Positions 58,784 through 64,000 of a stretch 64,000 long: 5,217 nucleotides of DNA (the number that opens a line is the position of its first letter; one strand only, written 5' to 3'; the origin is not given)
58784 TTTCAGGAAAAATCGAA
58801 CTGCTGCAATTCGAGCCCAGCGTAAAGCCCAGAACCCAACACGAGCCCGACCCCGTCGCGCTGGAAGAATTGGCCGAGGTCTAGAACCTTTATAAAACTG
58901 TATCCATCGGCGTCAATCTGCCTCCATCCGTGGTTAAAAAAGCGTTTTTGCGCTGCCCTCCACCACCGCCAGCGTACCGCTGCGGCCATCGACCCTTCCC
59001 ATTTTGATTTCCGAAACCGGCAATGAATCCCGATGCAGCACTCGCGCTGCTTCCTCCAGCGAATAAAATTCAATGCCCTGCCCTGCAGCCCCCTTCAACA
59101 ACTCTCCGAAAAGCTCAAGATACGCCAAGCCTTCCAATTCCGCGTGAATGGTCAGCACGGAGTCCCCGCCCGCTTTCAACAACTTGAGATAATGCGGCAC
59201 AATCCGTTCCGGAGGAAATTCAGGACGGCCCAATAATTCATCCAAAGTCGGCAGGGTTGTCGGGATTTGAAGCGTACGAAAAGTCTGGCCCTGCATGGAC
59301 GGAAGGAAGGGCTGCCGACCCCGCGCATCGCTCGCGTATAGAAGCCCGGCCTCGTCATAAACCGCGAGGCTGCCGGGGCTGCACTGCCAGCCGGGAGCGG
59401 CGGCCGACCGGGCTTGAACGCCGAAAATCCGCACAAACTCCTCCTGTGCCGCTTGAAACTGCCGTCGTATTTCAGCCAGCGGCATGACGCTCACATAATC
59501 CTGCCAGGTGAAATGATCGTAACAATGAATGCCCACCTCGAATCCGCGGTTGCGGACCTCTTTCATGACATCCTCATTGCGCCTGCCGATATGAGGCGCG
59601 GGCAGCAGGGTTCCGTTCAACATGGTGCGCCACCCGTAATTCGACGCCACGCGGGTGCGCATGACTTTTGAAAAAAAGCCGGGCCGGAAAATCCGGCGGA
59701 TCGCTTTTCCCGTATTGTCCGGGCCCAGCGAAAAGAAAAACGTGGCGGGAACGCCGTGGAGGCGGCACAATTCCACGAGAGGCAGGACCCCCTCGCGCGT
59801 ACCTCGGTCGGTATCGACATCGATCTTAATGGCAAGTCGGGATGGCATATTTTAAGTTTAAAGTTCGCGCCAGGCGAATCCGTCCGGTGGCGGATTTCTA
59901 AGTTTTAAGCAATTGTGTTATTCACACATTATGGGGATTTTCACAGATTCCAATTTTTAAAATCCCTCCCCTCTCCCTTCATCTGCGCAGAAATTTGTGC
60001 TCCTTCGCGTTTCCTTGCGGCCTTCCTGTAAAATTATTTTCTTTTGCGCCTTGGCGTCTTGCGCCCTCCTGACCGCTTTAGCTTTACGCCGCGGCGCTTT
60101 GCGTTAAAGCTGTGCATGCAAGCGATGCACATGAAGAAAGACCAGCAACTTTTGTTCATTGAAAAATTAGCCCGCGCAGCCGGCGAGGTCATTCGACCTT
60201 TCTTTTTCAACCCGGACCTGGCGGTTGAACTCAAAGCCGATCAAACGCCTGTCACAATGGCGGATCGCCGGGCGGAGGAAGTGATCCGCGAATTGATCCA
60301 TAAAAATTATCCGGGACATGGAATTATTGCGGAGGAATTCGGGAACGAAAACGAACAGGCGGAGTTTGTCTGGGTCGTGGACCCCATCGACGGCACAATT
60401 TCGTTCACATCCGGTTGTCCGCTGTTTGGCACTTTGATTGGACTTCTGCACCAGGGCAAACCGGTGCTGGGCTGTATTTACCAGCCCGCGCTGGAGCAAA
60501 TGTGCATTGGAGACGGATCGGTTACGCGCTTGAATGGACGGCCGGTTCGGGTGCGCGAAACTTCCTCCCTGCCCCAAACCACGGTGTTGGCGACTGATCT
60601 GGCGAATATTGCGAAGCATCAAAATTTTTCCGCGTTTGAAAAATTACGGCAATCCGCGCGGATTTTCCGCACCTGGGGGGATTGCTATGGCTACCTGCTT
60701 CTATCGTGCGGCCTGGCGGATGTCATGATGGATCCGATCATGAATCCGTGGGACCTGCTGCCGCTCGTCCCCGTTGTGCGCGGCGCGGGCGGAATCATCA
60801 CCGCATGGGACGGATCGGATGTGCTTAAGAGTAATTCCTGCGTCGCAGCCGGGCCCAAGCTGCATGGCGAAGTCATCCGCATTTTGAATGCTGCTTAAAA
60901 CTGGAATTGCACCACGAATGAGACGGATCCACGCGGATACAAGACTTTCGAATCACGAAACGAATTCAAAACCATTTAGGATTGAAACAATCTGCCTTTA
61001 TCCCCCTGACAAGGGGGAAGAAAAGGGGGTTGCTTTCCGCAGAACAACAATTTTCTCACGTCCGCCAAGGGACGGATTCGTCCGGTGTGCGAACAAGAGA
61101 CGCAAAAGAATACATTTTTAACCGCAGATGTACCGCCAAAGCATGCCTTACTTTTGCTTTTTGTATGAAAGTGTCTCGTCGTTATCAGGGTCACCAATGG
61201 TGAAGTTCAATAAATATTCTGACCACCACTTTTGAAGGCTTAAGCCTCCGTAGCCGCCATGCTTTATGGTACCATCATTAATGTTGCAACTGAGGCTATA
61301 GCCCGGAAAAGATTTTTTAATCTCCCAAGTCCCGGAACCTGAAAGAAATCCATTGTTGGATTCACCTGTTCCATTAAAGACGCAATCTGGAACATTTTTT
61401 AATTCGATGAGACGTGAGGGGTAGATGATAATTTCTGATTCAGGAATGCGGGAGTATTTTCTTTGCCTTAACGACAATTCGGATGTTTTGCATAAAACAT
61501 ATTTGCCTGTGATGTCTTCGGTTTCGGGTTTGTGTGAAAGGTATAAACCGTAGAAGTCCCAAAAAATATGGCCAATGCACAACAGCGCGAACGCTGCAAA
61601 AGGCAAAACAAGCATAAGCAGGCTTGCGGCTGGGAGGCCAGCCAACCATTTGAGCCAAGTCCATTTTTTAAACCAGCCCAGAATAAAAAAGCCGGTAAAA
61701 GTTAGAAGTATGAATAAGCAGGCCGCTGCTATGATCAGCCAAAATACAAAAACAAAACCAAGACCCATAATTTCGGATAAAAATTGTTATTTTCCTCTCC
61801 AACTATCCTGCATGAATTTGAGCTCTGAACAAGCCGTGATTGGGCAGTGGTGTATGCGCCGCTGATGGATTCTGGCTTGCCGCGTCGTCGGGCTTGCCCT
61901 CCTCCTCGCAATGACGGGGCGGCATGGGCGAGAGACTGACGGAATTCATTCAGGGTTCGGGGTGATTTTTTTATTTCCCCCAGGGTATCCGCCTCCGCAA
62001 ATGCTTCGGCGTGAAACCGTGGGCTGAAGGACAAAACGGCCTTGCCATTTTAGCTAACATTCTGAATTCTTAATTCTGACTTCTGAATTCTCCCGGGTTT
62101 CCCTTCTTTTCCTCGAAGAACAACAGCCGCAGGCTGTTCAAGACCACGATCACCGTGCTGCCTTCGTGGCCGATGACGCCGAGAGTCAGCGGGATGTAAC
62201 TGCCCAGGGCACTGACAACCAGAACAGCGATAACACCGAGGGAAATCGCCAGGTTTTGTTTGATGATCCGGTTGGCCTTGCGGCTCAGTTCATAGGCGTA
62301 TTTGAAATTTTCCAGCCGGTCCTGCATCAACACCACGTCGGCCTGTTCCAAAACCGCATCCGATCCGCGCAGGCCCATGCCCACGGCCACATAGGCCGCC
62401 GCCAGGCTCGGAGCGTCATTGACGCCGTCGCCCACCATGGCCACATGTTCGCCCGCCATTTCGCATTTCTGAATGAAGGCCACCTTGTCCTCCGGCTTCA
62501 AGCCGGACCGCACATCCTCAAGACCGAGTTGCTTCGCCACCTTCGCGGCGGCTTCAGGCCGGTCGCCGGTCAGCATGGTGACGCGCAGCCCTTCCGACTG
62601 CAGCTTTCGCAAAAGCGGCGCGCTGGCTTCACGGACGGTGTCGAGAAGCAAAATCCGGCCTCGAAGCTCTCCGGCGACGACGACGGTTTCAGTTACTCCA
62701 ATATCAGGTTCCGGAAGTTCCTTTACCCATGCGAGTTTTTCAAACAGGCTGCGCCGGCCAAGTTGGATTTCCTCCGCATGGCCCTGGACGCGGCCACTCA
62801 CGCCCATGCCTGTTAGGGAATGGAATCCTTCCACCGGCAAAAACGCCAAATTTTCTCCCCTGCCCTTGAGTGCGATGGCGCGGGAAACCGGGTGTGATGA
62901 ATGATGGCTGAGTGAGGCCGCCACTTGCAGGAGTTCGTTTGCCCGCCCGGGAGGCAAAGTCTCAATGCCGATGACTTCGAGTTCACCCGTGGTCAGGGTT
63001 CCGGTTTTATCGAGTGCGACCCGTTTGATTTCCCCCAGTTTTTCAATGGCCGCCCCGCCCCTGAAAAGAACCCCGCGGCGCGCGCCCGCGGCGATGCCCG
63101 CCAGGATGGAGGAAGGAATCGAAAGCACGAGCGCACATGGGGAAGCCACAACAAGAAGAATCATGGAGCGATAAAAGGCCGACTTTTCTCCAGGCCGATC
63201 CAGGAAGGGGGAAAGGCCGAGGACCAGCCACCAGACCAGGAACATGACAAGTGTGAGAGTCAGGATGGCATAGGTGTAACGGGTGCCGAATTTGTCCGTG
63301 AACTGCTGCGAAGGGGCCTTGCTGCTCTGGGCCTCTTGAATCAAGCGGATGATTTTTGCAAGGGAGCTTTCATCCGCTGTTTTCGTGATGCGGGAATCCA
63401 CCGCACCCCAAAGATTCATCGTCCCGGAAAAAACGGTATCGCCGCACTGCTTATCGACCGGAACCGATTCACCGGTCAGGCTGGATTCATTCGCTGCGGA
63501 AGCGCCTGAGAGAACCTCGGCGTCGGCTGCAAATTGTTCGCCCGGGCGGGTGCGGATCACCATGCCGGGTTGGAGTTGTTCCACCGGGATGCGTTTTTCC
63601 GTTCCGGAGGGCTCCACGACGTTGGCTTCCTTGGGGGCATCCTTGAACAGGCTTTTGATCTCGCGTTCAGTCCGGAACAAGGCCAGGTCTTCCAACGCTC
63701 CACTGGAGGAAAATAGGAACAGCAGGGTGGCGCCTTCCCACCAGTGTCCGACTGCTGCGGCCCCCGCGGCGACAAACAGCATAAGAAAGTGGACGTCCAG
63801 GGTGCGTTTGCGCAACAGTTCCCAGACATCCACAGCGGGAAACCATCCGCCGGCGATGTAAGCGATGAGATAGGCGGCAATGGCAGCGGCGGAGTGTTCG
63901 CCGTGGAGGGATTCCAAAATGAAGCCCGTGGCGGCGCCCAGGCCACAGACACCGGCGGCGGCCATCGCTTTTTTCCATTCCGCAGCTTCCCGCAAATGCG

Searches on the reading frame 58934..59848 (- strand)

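Call 84: search_protein_families(library=pfam, proteins=[window:58934-59848:-], max_evalue=0.001)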
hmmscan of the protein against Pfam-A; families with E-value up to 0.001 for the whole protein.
window:58934-59848:- (304 aa): 1 family
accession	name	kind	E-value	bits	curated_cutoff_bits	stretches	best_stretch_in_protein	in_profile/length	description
PF01522.26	Polysacc_deac_1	-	9.5e-08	32.5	23.1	1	15-170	15-122/124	Polysaccharide deacetylase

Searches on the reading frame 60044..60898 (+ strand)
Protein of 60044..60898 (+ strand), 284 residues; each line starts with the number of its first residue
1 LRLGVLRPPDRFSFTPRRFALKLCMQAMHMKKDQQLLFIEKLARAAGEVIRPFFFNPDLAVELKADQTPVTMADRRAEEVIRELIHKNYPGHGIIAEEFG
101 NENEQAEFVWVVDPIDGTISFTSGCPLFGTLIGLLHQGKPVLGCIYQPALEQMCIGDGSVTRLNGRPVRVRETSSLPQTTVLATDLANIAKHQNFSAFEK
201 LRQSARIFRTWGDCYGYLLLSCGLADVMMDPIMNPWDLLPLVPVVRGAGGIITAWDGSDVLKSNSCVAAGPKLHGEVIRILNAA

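Call 84: search_protein_families(library=pfam, proteins=[window:60044-60898:+], max_evalue=0.001)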
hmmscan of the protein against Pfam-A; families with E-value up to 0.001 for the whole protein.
window:60044-60898:+ (284 aa): 1 family
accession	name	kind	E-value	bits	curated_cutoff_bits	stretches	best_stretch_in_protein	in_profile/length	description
PF00459.30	Inositol_P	-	6.9e-49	167.2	27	1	38-281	8-266/271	Inositol monophosphatase family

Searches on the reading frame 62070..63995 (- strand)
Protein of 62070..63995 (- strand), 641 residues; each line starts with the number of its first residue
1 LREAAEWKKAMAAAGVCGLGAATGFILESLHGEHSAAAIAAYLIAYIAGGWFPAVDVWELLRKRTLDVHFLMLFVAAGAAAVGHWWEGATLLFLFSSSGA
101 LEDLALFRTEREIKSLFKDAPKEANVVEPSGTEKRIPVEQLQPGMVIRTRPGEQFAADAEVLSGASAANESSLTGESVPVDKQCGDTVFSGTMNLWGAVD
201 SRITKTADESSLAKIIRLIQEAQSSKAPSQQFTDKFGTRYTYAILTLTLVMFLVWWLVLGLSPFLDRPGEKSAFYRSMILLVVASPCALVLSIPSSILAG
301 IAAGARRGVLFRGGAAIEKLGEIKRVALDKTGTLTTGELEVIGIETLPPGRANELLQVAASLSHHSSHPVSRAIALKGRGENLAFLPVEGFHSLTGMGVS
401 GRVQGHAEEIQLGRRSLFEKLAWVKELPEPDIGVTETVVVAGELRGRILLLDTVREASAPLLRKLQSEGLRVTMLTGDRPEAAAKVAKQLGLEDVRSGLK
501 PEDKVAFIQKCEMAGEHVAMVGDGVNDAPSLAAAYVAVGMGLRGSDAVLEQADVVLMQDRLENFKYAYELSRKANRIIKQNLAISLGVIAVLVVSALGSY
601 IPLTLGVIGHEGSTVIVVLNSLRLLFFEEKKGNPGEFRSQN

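Call 84: search_protein_families(library=pfam, proteins=[window:62070-63995:-], max_evalue=0.001)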
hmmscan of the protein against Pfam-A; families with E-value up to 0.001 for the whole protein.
window:62070-63995:- (641 aa): 2 families
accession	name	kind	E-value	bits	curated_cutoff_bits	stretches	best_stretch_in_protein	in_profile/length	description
PF00122.25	E1-E2_ATPase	-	1.1e-48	165.6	28.1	1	121-307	4-181/181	E1-E2 ATPase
PF00702.32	Hydrolase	-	7.3e-30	105.2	26.4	1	323-534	1-190/191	haloacid dehalogenase-like hydrolase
